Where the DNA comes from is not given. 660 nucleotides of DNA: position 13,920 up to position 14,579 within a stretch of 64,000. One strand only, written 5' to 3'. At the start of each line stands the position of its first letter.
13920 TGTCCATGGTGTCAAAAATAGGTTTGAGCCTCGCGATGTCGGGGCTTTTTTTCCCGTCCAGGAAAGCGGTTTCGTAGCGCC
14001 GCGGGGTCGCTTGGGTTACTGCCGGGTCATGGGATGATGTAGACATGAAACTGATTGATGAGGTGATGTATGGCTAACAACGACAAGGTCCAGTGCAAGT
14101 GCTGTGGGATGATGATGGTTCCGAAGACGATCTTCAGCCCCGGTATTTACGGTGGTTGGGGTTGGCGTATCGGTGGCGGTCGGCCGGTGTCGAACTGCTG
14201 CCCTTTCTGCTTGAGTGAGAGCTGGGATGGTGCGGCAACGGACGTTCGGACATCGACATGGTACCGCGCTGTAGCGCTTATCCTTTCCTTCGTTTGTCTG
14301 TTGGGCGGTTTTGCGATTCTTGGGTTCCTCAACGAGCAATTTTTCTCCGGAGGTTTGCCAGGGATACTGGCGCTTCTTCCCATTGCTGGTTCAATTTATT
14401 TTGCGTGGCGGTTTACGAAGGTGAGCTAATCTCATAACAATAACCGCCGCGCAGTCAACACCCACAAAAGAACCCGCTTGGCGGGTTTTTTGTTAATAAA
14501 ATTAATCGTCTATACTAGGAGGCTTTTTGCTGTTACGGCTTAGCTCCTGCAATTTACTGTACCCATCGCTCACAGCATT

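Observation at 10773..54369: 19-bp palindromic box with fixed promoter geometry defines the transfer regulon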

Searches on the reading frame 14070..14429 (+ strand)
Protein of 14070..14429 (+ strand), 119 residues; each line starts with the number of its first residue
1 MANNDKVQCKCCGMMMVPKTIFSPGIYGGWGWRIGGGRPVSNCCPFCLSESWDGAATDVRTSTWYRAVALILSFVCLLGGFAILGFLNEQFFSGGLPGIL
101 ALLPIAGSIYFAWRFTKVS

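Call 14: search_protein_families(library=pfam, proteins=[window:14070-14429:+], max_evalue=0.01)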
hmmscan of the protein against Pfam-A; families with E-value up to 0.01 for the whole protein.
window:14070-14429:+ (119 aa): 1 family
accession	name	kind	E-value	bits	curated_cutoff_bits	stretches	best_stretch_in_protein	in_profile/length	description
PF10601.15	zf-LITAF-like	-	0.0076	16.8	23.8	0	39-81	3-43/70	LITAF-like zinc ribbon domain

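Call 87: search_solved_structures(query=window:14070-14429:+, max_evalue=10)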
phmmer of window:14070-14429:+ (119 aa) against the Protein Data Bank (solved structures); distinct sequences matched with E-value up to 10: 2.
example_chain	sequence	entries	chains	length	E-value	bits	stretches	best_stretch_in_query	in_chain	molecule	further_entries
6psi_A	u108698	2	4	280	0.22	15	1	20-59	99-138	Chaperone protein DnaJ 2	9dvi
9qf4_Bk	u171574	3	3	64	1.8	12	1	6-40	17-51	C2H2-type domain-containing protein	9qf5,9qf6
